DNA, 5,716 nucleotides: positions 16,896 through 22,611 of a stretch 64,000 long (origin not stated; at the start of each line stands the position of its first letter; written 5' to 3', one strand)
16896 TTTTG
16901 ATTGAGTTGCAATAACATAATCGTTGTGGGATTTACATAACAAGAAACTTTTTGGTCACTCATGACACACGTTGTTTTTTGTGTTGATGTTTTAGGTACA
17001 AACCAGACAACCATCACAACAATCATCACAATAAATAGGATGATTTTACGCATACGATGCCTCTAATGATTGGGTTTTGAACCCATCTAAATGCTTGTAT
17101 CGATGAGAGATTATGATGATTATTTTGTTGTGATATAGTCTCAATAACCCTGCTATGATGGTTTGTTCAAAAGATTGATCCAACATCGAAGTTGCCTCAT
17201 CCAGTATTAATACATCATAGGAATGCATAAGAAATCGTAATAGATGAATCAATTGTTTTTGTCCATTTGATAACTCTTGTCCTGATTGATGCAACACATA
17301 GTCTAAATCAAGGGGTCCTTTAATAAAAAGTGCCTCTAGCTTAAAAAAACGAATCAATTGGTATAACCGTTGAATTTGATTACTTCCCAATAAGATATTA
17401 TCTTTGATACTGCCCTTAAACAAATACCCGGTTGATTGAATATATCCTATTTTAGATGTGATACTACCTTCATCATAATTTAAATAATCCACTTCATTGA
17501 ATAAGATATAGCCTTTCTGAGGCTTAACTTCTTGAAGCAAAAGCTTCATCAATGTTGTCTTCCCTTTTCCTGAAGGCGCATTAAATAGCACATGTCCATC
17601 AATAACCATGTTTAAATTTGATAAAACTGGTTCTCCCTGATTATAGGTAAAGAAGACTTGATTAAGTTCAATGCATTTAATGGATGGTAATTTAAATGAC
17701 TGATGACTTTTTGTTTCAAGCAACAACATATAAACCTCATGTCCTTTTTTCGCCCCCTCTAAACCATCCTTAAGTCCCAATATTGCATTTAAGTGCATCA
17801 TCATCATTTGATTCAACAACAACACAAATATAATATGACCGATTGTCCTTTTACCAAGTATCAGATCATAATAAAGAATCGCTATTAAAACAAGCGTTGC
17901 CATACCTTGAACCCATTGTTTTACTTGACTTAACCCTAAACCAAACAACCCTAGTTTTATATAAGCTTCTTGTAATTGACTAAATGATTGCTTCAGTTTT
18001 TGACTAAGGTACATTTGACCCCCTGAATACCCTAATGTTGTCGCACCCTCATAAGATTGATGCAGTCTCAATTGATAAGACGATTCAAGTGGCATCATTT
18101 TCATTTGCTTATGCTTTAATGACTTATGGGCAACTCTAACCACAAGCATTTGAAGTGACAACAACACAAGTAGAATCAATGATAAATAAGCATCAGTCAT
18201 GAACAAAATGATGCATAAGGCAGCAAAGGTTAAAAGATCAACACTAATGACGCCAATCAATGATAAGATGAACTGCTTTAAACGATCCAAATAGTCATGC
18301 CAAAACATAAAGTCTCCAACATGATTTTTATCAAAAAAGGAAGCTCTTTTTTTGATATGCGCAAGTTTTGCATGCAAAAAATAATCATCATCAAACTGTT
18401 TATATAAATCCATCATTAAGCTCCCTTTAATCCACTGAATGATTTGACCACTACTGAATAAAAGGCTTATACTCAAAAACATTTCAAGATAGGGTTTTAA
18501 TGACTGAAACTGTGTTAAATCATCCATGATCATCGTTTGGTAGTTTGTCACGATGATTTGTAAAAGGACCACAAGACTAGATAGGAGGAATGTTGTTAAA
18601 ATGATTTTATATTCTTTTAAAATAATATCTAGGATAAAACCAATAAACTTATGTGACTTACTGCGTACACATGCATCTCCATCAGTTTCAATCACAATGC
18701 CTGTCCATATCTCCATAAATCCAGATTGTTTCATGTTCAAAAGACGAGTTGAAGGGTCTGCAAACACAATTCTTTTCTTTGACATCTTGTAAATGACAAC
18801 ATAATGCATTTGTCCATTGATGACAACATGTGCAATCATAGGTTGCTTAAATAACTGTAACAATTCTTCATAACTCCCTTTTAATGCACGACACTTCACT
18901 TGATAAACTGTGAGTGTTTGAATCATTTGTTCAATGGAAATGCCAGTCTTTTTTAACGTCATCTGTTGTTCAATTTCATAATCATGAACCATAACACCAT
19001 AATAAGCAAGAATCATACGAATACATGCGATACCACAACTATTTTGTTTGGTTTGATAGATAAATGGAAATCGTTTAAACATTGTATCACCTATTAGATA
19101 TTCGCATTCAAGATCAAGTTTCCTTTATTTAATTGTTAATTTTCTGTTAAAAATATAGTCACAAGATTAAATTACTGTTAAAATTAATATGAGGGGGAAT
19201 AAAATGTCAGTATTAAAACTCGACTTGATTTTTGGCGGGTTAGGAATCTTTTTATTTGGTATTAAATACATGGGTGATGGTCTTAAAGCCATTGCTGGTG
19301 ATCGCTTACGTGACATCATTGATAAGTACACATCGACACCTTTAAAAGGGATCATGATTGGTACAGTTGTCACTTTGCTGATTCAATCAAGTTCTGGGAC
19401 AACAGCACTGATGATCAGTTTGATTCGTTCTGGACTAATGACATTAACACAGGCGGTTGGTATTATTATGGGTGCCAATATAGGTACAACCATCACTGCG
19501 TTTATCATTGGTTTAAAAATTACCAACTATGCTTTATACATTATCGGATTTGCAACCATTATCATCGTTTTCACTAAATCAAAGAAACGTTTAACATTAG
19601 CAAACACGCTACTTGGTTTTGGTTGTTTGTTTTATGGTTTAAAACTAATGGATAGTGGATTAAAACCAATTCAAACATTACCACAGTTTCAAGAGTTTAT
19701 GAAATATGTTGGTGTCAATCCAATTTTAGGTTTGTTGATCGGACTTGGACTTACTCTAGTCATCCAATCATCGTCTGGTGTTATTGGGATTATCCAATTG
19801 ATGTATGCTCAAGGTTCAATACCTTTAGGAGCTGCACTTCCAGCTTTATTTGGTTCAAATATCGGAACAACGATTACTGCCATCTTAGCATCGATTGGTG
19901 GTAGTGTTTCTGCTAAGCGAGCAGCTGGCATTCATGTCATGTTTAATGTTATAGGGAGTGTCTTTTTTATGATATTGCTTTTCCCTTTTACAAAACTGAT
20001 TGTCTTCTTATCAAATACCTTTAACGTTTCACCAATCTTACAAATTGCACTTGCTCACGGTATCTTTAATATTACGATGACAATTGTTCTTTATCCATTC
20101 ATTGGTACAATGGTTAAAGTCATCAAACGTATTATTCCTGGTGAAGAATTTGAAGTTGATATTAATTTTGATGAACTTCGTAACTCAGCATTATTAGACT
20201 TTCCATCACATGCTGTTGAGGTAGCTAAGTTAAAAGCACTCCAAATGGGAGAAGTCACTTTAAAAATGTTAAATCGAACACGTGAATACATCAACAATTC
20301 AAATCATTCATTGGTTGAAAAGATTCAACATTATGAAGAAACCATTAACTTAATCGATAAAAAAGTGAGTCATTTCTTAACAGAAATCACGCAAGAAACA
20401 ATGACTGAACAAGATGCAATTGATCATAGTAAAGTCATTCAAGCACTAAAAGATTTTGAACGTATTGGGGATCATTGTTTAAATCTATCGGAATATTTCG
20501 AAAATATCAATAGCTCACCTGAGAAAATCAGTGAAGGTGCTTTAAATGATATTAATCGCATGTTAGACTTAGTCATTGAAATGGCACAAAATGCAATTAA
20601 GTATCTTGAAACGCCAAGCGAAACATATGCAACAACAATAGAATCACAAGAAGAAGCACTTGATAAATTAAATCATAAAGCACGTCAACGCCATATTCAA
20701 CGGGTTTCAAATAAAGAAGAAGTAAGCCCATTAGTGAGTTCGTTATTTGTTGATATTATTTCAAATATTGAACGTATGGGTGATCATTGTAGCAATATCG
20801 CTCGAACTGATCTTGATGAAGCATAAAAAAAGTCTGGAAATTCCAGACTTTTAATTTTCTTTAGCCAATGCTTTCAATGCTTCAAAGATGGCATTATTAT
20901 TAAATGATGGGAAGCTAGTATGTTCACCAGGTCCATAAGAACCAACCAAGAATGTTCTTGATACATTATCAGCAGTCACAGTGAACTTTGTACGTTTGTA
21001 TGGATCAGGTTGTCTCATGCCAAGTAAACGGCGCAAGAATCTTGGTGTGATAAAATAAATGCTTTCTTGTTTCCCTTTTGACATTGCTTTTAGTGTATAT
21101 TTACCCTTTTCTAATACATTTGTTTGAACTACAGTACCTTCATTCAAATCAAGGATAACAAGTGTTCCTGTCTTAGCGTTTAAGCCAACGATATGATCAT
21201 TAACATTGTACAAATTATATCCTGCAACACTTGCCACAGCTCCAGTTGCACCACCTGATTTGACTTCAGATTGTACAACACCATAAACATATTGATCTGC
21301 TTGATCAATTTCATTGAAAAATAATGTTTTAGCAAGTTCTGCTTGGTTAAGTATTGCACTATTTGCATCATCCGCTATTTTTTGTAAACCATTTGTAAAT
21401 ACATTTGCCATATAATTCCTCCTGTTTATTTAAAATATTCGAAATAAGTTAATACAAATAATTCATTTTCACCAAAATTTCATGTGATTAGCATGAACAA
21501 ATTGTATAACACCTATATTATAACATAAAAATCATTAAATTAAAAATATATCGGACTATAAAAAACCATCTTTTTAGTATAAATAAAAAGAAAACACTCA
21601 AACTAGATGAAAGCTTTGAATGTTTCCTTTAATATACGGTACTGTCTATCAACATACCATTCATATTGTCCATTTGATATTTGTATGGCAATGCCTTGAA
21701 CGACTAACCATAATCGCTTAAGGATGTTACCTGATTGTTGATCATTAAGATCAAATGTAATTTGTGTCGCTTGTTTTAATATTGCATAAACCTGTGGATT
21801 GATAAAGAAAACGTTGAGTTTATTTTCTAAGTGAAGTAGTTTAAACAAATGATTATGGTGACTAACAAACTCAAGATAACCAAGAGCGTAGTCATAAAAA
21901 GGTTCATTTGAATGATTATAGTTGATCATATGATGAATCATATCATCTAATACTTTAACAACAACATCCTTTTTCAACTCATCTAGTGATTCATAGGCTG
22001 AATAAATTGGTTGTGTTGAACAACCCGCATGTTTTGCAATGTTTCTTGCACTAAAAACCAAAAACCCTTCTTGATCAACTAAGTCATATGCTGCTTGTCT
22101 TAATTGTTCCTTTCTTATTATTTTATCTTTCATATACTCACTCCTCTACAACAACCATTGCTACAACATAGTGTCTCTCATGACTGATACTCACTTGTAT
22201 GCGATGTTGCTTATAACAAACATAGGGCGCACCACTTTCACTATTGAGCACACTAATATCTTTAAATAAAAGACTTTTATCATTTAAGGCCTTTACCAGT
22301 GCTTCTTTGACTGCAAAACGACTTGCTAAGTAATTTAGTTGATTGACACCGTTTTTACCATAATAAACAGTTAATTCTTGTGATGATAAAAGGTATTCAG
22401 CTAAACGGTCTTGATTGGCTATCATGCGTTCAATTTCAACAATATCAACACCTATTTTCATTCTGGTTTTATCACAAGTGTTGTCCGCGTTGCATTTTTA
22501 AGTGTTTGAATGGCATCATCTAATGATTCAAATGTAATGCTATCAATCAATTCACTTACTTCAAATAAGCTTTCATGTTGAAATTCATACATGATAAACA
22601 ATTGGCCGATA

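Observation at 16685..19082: Orphan peptidase-C39 ABC exporter coupled to a 122-aa mini-HlyD-like protein, with no cargo gene nearby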

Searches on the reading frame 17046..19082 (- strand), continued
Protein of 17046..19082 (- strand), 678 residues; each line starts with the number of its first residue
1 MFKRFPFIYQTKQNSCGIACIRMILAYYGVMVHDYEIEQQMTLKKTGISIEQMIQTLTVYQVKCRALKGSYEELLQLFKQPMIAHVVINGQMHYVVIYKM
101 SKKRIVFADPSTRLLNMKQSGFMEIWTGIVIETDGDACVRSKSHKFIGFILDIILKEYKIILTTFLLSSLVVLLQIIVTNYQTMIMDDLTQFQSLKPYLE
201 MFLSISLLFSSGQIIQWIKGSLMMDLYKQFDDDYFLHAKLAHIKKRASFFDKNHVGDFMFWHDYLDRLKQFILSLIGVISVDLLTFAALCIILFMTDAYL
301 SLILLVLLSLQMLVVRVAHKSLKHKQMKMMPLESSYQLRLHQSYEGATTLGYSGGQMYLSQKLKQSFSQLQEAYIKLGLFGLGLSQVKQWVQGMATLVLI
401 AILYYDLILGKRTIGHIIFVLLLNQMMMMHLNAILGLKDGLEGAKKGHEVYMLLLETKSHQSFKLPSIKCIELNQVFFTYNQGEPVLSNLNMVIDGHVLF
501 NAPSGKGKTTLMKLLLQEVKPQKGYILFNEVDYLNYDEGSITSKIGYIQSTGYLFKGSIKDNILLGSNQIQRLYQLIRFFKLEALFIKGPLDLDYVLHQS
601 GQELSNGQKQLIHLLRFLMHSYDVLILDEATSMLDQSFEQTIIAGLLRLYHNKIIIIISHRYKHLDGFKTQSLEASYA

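Call 41: search_protein_families(library=ncbifam, proteins=[L009:2103-2546:+, P0007, P0005], max_evalue=1)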
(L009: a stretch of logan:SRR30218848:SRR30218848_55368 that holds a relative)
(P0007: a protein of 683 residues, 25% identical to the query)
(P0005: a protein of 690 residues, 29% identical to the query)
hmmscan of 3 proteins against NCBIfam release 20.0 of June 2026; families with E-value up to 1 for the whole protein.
L009:2103-2546:+ (147 aa): 4 families
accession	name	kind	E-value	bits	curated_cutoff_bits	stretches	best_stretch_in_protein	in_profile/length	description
NF045999.1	MAG1140_fam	equivalog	0.014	15.6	35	1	16-138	3-121/126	MAG1140 family protein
NF003578.0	PRK05248.2-3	equivalog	0.023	14.8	206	1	90-135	28-73/122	hypothetical protein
NF045754.1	MPN499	equivalog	0.023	14.7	100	1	14-69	91-148/151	MPN499 family protein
NF051471.1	cytcCgr1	equivalog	0.055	13.1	340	1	15-94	2-78/204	cytochrome c-type protein Cgr1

P0007 (683 aa): 184 families (the best 25 are shown)
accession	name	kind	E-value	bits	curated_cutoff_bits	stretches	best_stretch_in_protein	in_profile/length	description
TIGR01193.1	bacteriocin_ABC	subfamily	6.4e-110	368.7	523.85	1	13-680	5-692/708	peptide cleavage/export ABC transporter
TIGR03796.1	NHLM_micro_ABC1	equivalog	1.4e-96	324.3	853.3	1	14-676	12-691/710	NHLP family bacteriocin export ABC transporter peptidase/permease/ATPase subunit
TIGR03375.1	type_I_sec_LssB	subfamily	2.1e-94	317.2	693.1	1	18-681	5-686/696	type I secretion system permease/ATPase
TIGR01846.1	type_I_sec_HlyB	subfamily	5.5e-91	305.9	725.55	1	19-676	4-671/694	type I secretion system permease/ATPase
NF045998.1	cleave_ABC_plasm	equivalog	8.4e-81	272.2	500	1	9-656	2-660/673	Mbov_0121 family peptidase domain-containing ABC transporter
TIGR02203.1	MsbA_lipidA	equivalog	7.8e-67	226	602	1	176-676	28-548/572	lipid A export permease/ATP-binding protein MsbA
TIGR03797.1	NHLM_micro_ABC2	equivalog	1e-62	212.7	709.4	1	103-676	79-664/686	NHLP bacteriocin export ABC transporter permease/ATPase subunit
TIGR01842.1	type_I_sec_PrtD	subfamily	1.3e-58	198.9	510.15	1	159-681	2-538/544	type I secretion system permease/ATPase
NF045513.1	HepA_fam_ABC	equivalog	8.3e-58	196.2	725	1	192-676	88-588/610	heterocyst formation ABC transporter subunit HepA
TIGR00958.1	3a01208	subfamily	1.8e-55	188.5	874.6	1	184-676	182-693/711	antigen peptide transporter 2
TIGR02204.1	MsbA_rel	hypoth_equivalog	4.7e-55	187.3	780.4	1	161-678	16-556/576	ABC transporter, permease/ATP-binding protein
NF008381.0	PRK11176.1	equivalog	1.2e-54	185.7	867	1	187-681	50-563/582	lipid A ABC transporter ATP-binding protein/permease MsbA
NF052233.1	CphA_assoc_ABC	equivalog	5.7e-53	180.4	880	1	212-680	241-726/766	cyanophycin metabolism-associated ABC transporter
NF010178.0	PRK13657.1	equivalog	8.8e-44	149.9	733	1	159-676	15-549/588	glucan ABC transporter ATP-binding protein/ permease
TIGR02857.1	CydD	equivalog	1.6e-42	146.2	435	1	164-668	4-528/529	thiol reductant ABC exporter subunit CydD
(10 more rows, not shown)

P0005 (690 aa): 191 families (the best 25 are shown)
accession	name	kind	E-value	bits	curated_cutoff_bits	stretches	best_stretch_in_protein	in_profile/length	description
NF045998.1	cleave_ABC_plasm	equivalog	2.8e-68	230.8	500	1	4-642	2-667/673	Mbov_0121 family peptidase domain-containing ABC transporter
TIGR01193.1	bacteriocin_ABC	subfamily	3.5e-67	227.5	523.85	1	8-664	5-697/708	peptide cleavage/export ABC transporter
TIGR03796.1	NHLM_micro_ABC1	equivalog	1.8e-57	195.1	853.3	2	2-381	5-398/710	NHLP family bacteriocin export ABC transporter peptidase/permease/ATPase subunit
TIGR02203.1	MsbA_lipidA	equivalog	3.9e-44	151.1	602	1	144-658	18-551/572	lipid A export permease/ATP-binding protein MsbA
TIGR03375.1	type_I_sec_LssB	subfamily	6.2e-41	140.5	693.1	3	437-667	463-693/696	type I secretion system permease/ATPase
NF008364.0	PRK11160.1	equivalog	6.5e-39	134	630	1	240-664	124-563/575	heme ABC transporter ATP-binding protein/permease CydC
TIGR03797.1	NHLM_micro_ABC2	equivalog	3.7e-38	131.5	709.4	1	86-634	73-645/686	NHLP bacteriocin export ABC transporter permease/ATPase subunit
TIGR01846.1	type_I_sec_HlyB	subfamily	9.7e-36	123.3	725.55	2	444-659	455-675/694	type I secretion system permease/ATPase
TIGR02857.1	CydD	equivalog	1.2e-35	123.5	435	2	444-645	321-528/529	thiol reductant ABC exporter subunit CydD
NF010178.0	PRK13657.1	equivalog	2.5e-31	108.8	733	1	142-644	21-540/588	glucan ABC transporter ATP-binding protein/ permease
NF008056.1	PRK10790.1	equivalog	5.5e-29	101.1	746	1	139-671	22-569/584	SmdB family multidrug efflux ABC transporter permease/ATP-binding protein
TIGR02868.1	CydC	equivalog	2.9e-28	98.8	329.05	1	444-633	334-529/530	thiol reductant ABC exporter subunit CydC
NF007601.2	PRK10247.1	equivalog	4.9e-28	98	292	1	447-644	4-202/204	iron efflux ABC transporter ATP-binding subunit FetA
NF045513.1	HepA_fam_ABC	equivalog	8e-28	97.2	725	1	171-655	89-588/610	heterocyst formation ABC transporter subunit HepA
NF008381.0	PRK11176.1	equivalog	3e-27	95.3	867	1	443-654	340-557/582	lipid A ABC transporter ATP-binding protein/permease MsbA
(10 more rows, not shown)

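Call 42: find_encoding_contigs(protein=P0003, flank=4000, max_places=2)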
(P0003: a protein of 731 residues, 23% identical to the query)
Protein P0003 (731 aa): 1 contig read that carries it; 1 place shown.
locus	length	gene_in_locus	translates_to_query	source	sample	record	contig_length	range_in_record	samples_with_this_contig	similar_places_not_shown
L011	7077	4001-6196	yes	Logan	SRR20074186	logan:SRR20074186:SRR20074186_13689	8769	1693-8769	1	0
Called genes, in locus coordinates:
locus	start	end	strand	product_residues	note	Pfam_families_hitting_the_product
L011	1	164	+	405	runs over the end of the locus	-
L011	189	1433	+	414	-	-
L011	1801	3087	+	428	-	PF01547:SBP_bac_1 (faint), PF13416:SBP_bac_8 (weak)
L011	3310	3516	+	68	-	-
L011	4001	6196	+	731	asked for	PF03412:Peptidase_C39, PF00664:ABC_membrane, PF00005:ABC_tran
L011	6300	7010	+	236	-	PF01381:HTH_3, PF12844:HTH_19 (weak), PF13443:HTH_26 (weak), PF13560:HTH_31 (weak)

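Call 43: find_encoding_contigs(protein=P0010, flank=5000, max_places=2)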
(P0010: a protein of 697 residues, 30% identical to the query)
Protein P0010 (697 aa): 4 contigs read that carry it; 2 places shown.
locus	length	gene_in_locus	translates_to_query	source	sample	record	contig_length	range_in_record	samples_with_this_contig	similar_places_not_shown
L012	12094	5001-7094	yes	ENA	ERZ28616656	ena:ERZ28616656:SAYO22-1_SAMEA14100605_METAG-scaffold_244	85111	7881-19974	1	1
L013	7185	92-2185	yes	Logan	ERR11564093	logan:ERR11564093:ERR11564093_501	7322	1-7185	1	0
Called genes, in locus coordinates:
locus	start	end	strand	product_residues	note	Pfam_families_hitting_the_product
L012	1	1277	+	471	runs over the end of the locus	-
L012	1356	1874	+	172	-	PF12685:SpoIIIAH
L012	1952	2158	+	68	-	PF08281:Sigma70_r4_2, PF00196:GerE, PF04545:Sigma70_r4, PF13384:HTH_23 (weak), PF08280:HTH_Mga (weak), PF08279:HTH_11 (weak), PF04967:HTH_10 (weak)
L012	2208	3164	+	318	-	PF10646:Germane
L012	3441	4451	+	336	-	-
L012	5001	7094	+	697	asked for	PF03412:Peptidase_C39, PF13529:Peptidase_C39_2 (faint), PF00664:ABC_membrane, PF02463:SMC_N, PF00005:ABC_tran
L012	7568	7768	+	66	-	PF01165:Ribosomal_S21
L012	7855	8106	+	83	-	PF07873:YabP (weak)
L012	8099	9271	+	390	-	PF06898:YqfD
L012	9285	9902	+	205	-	PF04892:VanZ-LLP1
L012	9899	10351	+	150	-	PF02130:YbeY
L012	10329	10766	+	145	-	PF01219:DAGK_prokar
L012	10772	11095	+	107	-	PF01219:DAGK_prokar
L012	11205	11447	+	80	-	PF06135:IreB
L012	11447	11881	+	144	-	PF03652:RuvX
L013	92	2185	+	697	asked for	PF03412:Peptidase_C39, PF13529:Peptidase_C39_2 (faint), PF00664:ABC_membrane, PF02463:SMC_N, PF00005:ABC_tran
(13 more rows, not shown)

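Call 44: find_encoding_contigs(protein=P0015, flank=5000, max_places=2)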
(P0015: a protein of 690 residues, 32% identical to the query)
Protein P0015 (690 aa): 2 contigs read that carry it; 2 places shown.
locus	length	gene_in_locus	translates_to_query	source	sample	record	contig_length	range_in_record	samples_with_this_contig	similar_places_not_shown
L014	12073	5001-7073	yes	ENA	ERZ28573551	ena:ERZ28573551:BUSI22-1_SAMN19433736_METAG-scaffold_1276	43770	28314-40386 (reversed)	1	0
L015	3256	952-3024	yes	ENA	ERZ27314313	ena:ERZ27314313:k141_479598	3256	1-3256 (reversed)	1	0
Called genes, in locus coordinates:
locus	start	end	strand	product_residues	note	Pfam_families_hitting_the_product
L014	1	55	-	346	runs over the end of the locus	PF12849:PBP_like_2, PF01547:SBP_bac_1, PF12727:PBP_like (faint)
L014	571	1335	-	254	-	PF13490:zf-HC2 (weak)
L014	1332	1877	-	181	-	PF04542:Sigma70_r2, PF08281:Sigma70_r4_2, PF04545:Sigma70_r4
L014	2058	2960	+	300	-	PF00149:Metallophos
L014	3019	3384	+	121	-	PF13473:Cupredoxin_1, PF00116:COX2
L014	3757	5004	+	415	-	PF25919:BSH_CusB (faint), PF00364:Biotin_lipoyl (faint), PF25917:BSH_RND, PF25973:BSH_CzcB (weak), PF25984:BSH_YknX (faint), PF26002:Beta-barrel_AprE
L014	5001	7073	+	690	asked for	PF03412:Peptidase_C39, PF00664:ABC_membrane, PF00005:ABC_tran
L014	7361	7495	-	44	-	-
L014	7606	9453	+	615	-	PF13424:TPR_12 (faint), PF00515:TPR_1 (faint), PF07719:TPR_2 (faint), PF13428:TPR_14 (faint), PF13181:TPR_8 (faint), PF13487:HD_5, PF01966:HD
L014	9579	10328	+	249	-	PF00121:TIM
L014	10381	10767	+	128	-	PF03840:SecG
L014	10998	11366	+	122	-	PF00507:Oxidored_q4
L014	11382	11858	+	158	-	PF01058:Oxidored_q6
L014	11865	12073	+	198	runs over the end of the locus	PF00329:Complex1_30kDa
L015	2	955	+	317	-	?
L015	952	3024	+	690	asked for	PF03412:Peptidase_C39, PF00664:ABC_membrane, PF00005:ABC_tran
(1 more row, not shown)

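Call 85: find_related_loci(query=A7, collection=metagenome_contigs, flank=8000)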
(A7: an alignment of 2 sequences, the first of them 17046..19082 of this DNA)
Query A7 (678 aa) in metagenome_contigs; peptide patterns used: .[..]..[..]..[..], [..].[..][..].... (x = any residue, [..] = any of these).
184 stretches matched a pattern; 4 encode a relative of the query (tblastn E <= 1e-3); 4 distinct loci.
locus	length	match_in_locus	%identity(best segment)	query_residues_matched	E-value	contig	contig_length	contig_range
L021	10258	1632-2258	30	461-665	1e-19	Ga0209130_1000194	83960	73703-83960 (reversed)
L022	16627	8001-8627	29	461-665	2e-18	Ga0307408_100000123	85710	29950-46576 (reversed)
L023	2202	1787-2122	29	1-110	9e-13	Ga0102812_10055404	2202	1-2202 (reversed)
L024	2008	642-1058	24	1-137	2e-12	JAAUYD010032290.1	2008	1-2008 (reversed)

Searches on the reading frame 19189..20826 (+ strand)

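Call 45: search_protein_families(library=pfam, proteins=[window:19189-20826:+], max_evalue=0.001)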
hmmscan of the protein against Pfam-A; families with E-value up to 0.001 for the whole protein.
window:19189-20826:+ (545 aa): 3 families
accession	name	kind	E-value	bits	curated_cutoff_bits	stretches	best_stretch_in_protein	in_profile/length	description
PF02690.20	Na_Pi_cotrans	-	1.9e-56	190.3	29.1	2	20-155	1-136/137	Na+/Pi-cotransporter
PF01895.24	PhoU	-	2.6e-28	98.7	23.5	2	455-539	1-87/89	PhoU domain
PF11887.13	Mce4_CUP1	-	0.00019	21.5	32.6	0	416-496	48-127/222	Cholesterol uptake porter CUP1 of Mce4, putative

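Call 83: search_protein_families(library=ncbifam, proteins=[window:19204-20826:+], max_evalue=1e-10)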
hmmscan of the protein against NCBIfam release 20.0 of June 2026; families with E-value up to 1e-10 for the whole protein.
window:19204-20826:+ (540 aa): 4 families
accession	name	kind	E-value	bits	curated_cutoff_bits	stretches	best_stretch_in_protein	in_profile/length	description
TIGR00704.1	NaPi_cotrn_rel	hypoth_equivalog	1.6e-61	208.6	210.1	1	10-312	8-306/308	Na/Pi-cotransporter II-related protein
NF037997.1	Na_Pi_symport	subfamily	3.2e-60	204.1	50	1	14-307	6-294/294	Na/Pi symporter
TIGR01013.1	2a58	subfamily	5.9e-30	104.6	306.15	1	16-107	7-100/456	sodium-dependent inorganic phosphate transporter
TIGR02135.1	phoU_full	equivalog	1.1e-21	77.4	130.25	1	344-534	13-201/212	phosphate signaling complex protein PhoU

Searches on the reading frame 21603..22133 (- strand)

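Call 45: search_protein_families(library=pfam, proteins=[window:21603-22133:-], max_evalue=0.001)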
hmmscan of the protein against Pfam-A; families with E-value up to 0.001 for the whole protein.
window:21603-22133:- (176 aa): 0 families

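Call 80: search_protein_families(library=ncbifam, proteins=[window:21603-22133:-], max_evalue=0.1)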
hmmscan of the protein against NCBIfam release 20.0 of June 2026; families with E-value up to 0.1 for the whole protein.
window:21603-22133:- (176 aa): 11 families
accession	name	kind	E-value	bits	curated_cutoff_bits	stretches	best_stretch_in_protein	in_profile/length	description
NF053731.1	TransRegFasRMycb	equivalog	6.3e-07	29.4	330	1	7-169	12-177/199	HTH-type transcriptional activator FasR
NF011572.0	PRK14996.1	equivalog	3.2e-05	23.9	144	1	7-68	9-70/192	TetR family transcriptional regulator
TIGR03384.1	betaine_BetI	equivalog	3.5e-05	23.6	201.3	1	5-72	7-74/189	choline-binding transcriptional repressor BetI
NF001978.0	PRK00767.1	equivalog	0.00026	20.9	118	1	4-74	7-77/197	transcriptional regulator BetI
NF037937.1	septum_RefZ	equivalog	0.0034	17.3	180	1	8-109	1-108/195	forespore capture DNA-binding protein RefZ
NF008402.0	PRK11202.1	equivalog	0.0044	16.7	151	1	7-56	13-62/211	HTH-type transcriptional repressor FabR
NF050111.1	TransRegSACE7040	equivalog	0.0047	16.9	250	1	7-67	2-62/186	SACE_7040 family transcriptional regulator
TIGR03968.1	mycofact_TetR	equivalog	0.0049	16.5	224.9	1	7-69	10-68/190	mycofactocin system transcriptional regulator MftR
TIGR02591.1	cas_Csh1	hypoth_equivalog_domain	0.0088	15.4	104.05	1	11-105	71-145/395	type I-B CRISPR-associated protein Cas8b/Csh1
TIGR03613.1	RutR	equivalog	0.063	13.1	368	1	7-103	9-108/202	pyrimidine utilization regulatory protein R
NF003263.0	PRK04235.1-1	equivalog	0.08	12.1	237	0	118-158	71-112/219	hypothetical protein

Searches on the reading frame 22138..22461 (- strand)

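Call 45: search_protein_families(library=pfam, proteins=[window:22138-22461:-], max_evalue=0.001)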
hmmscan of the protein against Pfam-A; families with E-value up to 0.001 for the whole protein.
window:22138-22461:- (107 aa): 2 families
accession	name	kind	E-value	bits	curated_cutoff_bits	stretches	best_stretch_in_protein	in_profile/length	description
PF01648.25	ACPS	-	1.8e-14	54.2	25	1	3-102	2-110/111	4'-phosphopantetheinyl transferase superfamily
PF17837.6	4PPT_N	-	0.00044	20.7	27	0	43-103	16-67/68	4'-phosphopantetheinyl transferase N-terminal domain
